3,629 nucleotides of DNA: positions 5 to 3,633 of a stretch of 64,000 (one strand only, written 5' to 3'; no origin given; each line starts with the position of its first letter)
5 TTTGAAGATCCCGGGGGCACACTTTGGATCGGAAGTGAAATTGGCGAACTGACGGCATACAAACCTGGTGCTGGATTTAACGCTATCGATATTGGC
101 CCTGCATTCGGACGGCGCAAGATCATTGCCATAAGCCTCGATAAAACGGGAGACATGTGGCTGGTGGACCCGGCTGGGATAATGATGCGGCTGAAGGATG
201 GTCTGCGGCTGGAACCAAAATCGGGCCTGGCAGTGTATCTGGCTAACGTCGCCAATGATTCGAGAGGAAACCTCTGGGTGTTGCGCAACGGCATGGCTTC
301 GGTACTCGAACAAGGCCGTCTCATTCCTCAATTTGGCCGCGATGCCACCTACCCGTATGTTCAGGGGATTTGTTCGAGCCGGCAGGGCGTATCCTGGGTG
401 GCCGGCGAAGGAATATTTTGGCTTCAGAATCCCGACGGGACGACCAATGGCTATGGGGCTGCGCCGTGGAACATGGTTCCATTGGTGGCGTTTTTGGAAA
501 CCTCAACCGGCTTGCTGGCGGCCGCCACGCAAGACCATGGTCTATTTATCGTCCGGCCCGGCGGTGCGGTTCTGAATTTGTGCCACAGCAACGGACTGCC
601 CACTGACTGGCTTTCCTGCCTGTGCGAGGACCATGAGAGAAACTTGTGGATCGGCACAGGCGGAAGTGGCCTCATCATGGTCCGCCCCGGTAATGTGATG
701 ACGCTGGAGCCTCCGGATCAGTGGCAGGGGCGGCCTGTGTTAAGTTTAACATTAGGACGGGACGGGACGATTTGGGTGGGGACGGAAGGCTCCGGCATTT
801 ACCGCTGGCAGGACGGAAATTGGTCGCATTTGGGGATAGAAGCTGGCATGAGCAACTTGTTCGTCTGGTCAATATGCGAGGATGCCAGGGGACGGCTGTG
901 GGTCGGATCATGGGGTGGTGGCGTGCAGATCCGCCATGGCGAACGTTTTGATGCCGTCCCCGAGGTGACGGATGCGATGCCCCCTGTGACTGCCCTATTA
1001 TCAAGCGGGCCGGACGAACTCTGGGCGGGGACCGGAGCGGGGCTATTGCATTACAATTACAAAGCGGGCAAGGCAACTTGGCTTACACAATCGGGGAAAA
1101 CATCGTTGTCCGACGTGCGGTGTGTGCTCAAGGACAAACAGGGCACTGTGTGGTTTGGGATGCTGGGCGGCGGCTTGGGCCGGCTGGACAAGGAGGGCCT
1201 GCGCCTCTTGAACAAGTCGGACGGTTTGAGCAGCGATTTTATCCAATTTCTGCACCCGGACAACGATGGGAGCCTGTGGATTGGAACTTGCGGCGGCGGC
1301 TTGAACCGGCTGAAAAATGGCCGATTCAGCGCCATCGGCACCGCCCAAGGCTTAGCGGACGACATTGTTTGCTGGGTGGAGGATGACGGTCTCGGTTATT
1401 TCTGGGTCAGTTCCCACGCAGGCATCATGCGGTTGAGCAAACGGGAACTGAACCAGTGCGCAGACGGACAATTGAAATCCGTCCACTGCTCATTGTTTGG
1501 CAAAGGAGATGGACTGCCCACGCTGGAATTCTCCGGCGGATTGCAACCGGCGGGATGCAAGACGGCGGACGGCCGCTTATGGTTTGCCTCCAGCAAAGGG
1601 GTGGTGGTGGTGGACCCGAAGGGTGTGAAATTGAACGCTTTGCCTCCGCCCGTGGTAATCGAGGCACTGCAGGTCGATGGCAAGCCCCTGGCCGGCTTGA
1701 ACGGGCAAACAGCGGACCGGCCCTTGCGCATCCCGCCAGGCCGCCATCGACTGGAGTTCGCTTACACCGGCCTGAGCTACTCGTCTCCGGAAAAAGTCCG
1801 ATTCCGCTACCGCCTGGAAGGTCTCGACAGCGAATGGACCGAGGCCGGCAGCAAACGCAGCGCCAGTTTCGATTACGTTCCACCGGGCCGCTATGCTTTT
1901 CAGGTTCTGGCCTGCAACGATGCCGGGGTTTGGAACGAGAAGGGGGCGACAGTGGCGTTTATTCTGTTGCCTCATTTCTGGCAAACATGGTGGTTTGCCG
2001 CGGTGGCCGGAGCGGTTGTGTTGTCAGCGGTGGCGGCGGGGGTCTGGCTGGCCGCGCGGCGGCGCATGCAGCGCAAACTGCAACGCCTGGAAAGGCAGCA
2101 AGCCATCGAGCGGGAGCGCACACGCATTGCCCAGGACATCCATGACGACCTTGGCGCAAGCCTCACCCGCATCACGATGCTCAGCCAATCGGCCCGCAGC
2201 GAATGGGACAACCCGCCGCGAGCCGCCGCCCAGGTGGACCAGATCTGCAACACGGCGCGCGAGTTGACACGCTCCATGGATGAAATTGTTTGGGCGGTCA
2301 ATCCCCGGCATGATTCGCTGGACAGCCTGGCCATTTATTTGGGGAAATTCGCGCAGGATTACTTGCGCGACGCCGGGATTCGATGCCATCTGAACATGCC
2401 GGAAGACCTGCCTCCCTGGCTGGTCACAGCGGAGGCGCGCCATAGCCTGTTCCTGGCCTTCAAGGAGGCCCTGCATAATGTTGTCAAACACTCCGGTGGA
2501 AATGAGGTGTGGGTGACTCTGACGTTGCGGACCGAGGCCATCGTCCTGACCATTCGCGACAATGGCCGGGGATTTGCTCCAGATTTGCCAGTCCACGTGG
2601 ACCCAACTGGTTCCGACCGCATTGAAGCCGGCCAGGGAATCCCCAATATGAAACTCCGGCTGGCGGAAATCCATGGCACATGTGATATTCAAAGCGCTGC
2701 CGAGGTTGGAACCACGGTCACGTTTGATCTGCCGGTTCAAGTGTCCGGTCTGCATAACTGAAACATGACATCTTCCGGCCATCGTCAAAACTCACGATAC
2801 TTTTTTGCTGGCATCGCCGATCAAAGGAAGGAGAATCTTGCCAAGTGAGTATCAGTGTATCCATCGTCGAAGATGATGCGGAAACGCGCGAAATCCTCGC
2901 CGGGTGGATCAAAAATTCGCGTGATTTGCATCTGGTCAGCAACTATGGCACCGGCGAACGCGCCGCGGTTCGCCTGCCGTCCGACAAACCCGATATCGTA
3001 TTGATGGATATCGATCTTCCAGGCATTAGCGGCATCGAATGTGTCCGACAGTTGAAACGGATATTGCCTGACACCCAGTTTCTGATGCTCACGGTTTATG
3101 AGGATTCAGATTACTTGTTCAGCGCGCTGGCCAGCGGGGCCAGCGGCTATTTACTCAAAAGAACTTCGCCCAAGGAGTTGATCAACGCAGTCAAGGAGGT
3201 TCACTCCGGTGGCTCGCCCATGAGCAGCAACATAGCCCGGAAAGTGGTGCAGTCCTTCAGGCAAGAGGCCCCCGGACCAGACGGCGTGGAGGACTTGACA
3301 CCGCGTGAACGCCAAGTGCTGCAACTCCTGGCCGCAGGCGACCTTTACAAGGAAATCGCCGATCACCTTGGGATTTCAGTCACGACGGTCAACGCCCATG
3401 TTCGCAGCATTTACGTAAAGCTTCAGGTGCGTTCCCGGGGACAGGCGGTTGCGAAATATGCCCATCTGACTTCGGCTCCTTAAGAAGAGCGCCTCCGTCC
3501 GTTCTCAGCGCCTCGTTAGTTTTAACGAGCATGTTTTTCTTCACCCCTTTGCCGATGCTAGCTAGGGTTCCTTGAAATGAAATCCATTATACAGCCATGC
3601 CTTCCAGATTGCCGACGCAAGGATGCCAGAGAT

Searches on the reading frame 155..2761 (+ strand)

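Call 10: search_protein_families(library=pfam, proteins=[window:155-2761:+], max_evalue=0.01)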
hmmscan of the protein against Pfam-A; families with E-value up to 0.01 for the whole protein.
window:155-2761:+ (868 aa): 5 families
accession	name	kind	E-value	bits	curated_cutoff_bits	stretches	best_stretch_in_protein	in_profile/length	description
PF07494.17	Reg_prop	-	1.2e-26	89.7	20.4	2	232-254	2-24/24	Two component regulator propeller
PF07495.19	Y_Y_Y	-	5.9e-18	65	26.6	1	541-603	1-63/65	Y_Y_Y domain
PF02518.31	HATPase_c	-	5.3e-14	53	26.4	1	764-862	5-110/111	Histidine kinase-, DNA gyrase B-, and HSP90-like ATPase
PF07730.19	HisKA_3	-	2.6e-12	47.6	24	1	654-718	1-66/68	Histidine kinase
PF13581.12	HATPase_c_2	-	3.9e-06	27.3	27.4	1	756-833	23-106/127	Histidine kinase-like ATPase domain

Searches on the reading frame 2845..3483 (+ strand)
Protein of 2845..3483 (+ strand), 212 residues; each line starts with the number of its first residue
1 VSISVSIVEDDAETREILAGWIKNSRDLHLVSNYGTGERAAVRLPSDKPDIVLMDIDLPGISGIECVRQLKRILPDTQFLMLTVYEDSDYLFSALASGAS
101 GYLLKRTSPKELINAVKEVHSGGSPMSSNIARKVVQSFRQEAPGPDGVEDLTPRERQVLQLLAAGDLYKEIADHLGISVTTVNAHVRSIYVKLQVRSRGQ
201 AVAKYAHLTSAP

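Call 10: search_protein_families(library=pfam, proteins=[window:2845-3483:+], max_evalue=0.01)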
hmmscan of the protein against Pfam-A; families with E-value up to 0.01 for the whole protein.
window:2845-3483:+ (212 aa): 12 families
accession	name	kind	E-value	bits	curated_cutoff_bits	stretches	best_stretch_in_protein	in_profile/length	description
PF00072.30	Response_reg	-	1.9e-22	80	30.2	1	5-117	1-111/111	Response regulator receiver domain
PF00196.25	GerE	-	2.9e-18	65.7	23.5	1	151-202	3-54/57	Bacterial regulatory proteins, luxR family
PF08281.18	Sigma70_r4_2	-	1.4e-06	28.3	25.7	1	149-187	9-48/54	Sigma-70, region 4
PF13384.12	HTH_23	-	7.5e-06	26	24.6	1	156-183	8-35/50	Homeodomain-like domain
PF04545.22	Sigma70_r4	-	7.8e-06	25.8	24.1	1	150-193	4-48/50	Sigma-70, region 4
PF13518.12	HTH_28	-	0.00014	22.3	25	1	157-183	4-30/52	Helix-turn-helix domain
PF13412.12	HTH_24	-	0.00036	20.5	21.9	1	168-187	20-39/48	Winged helix-turn-helix DNA-binding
PF04967.18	HTH_10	-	0.0018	18.5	23.1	0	169-193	27-51/53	HTH DNA binding domain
PF08279.18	HTH_11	-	0.0054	17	25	0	154-188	1-38/55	HTH domain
PF13936.12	HTH_38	-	0.0057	16.8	27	0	151-187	5-42/44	Helix-turn-helix domain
PF12840.13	HTH_20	-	0.0058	17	27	0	156-187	7-40/51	Helix-turn-helix domain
PF02796.21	HTH_7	-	0.007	16.9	23.8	0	157-182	13-38/45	Helix-turn-helix domain of resolvase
